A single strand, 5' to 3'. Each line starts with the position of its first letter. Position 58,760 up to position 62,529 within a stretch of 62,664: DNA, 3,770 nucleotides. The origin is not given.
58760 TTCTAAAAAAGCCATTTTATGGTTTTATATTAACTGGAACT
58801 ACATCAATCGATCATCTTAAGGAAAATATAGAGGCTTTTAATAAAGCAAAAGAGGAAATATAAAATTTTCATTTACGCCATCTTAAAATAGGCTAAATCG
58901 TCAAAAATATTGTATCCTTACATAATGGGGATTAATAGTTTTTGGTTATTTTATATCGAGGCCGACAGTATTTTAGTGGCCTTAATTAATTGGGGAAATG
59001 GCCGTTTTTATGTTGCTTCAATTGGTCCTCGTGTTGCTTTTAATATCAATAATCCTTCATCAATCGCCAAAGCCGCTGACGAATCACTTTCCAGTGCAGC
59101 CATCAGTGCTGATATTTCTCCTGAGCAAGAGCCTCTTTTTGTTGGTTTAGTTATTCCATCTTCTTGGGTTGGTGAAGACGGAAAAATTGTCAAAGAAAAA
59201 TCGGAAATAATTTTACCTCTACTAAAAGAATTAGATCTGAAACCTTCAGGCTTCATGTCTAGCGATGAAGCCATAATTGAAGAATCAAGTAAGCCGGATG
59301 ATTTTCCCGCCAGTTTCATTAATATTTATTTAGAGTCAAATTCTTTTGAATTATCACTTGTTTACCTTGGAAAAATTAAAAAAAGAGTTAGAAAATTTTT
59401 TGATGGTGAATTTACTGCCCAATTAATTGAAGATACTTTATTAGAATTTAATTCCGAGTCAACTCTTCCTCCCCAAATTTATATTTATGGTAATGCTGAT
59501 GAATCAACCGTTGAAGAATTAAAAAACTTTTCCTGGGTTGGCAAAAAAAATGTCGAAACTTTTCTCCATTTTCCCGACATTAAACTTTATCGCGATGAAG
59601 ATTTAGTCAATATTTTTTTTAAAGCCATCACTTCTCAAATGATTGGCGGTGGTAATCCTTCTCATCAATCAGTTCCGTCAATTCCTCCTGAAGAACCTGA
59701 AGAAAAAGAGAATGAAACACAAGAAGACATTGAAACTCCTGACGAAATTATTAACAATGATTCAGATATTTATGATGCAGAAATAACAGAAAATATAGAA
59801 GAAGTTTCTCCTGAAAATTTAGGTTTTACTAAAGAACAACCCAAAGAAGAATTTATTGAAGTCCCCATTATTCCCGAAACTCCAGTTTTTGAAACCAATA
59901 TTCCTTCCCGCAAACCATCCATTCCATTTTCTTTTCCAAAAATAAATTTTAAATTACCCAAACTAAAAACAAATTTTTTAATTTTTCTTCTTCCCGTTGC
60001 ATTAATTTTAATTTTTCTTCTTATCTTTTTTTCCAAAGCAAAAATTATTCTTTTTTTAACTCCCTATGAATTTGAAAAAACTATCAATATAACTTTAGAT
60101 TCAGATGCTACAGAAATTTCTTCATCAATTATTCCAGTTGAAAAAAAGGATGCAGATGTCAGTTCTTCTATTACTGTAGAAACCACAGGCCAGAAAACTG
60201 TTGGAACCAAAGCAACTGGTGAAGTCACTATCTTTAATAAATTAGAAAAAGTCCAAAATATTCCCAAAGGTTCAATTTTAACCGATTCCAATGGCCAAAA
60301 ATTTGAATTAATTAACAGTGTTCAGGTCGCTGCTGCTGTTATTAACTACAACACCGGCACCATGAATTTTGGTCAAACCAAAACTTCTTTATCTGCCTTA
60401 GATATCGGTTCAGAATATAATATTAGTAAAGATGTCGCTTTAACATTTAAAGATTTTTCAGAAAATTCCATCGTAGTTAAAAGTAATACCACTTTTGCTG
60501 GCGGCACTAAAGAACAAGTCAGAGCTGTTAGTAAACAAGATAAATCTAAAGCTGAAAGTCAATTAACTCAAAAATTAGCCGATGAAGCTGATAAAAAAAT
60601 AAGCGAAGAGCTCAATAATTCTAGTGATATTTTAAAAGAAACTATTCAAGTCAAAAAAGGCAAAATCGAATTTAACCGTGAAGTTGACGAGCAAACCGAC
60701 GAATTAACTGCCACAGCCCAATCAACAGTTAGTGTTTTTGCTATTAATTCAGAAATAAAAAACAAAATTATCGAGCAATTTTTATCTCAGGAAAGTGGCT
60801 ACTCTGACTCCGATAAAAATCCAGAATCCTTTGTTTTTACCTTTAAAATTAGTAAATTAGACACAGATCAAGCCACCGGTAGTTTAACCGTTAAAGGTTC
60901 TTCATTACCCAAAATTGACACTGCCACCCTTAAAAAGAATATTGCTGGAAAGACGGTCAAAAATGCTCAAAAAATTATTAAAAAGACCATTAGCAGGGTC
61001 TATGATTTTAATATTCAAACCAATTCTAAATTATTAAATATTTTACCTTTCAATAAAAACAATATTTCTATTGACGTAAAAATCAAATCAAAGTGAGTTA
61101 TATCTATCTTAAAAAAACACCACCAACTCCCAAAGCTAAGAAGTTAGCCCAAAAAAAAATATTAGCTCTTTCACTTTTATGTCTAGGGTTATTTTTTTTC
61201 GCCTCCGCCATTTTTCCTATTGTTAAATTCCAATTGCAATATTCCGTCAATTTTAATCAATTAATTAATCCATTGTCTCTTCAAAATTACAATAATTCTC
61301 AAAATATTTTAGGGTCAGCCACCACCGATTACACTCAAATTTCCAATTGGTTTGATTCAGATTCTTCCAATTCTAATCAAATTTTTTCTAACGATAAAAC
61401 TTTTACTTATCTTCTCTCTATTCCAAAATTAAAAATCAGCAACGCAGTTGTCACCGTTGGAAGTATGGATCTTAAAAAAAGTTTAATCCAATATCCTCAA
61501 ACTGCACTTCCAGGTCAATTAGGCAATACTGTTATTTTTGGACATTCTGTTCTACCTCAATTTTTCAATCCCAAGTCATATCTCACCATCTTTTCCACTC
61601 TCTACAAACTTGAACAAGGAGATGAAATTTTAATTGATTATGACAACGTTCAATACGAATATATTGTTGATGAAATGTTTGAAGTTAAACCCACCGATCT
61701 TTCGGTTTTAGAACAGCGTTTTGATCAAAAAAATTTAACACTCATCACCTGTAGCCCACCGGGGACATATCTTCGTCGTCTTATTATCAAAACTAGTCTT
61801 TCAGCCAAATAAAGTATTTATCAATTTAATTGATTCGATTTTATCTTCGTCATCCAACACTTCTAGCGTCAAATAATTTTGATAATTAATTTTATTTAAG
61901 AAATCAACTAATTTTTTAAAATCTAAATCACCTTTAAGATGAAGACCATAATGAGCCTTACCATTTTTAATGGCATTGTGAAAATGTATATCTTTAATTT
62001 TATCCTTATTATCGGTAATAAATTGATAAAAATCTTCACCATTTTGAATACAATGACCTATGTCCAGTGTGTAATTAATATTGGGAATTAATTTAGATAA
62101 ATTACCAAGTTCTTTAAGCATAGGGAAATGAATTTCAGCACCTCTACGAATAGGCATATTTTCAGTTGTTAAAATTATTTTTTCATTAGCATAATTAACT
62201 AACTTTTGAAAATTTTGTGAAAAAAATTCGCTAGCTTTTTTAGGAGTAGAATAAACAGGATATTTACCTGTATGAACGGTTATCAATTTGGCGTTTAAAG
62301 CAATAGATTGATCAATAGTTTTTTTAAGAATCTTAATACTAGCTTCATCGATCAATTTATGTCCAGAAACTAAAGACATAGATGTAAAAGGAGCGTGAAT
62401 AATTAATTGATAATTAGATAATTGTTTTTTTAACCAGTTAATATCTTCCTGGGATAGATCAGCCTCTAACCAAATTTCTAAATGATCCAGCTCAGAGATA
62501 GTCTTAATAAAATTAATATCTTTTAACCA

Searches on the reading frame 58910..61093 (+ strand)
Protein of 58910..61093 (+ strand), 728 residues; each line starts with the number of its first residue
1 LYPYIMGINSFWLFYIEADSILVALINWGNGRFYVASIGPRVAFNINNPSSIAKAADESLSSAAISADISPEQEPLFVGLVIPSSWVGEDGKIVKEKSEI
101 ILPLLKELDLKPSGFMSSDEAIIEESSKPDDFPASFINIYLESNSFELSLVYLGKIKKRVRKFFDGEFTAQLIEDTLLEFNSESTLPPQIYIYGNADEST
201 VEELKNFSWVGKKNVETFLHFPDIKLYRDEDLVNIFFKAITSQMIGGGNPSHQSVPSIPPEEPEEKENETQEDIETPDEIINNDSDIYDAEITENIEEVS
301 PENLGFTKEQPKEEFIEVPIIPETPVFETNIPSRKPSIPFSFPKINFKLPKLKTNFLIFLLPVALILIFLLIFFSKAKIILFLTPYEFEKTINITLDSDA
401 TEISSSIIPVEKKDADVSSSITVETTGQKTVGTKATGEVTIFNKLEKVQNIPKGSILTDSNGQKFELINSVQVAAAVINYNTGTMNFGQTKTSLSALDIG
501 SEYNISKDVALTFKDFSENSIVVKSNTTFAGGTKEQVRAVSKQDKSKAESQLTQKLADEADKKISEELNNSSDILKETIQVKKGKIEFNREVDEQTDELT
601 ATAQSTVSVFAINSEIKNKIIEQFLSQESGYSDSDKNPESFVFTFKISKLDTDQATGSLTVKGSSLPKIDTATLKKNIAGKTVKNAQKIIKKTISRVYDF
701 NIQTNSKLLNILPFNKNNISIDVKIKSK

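Call 7: search_protein_families(library=pfam, proteins=[window:58910-61093:+], max_evalue=0.01)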
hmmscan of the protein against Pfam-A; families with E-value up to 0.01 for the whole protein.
window:58910-61093:+ (728 aa): 0 families

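Call 10: find_encoding_contigs(protein=window:58910-61093:+, flank=10000, max_places=10)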
Protein window:58910-61093:+ (728 aa): no gene with exactly this product is on record in the collection.

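Call 57: search_protein_families(library=ncbifam, proteins=[window:58925-61093:+], max_evalue=0.01)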
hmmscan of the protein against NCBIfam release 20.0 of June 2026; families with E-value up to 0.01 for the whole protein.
window:58925-61093:+ (723 aa): 0 families

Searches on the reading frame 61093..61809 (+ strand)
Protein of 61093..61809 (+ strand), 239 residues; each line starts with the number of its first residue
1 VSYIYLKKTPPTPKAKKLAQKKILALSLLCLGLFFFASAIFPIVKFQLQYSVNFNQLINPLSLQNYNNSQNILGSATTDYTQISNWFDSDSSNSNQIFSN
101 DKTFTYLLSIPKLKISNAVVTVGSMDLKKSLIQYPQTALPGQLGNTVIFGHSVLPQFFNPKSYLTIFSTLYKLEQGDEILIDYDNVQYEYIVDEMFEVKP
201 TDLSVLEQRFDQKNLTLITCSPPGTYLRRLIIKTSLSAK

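Call 7: search_protein_families(library=pfam, proteins=[window:61093-61809:+], max_evalue=0.01)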
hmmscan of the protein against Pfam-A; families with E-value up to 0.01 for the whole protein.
window:61093-61809:+ (239 aa): 1 family
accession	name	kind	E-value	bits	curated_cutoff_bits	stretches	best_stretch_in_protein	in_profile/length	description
PF04203.18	Sortase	-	3.3e-25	88.7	26.6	1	108-236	1-124/125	Sortase domain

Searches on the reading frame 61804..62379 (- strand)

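Call 7: search_protein_families(library=pfam, proteins=[window:61804-62379:-], max_evalue=0.01)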
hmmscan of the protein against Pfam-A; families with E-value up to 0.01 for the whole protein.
window:61804-62379:- (192 aa): 1 family
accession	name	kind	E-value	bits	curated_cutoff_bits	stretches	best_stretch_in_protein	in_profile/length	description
PF01261.30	AP_endonuc_2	-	4.5e-21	76.1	31.1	1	6-179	58-237/249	Xylose isomerase-like TIM barrel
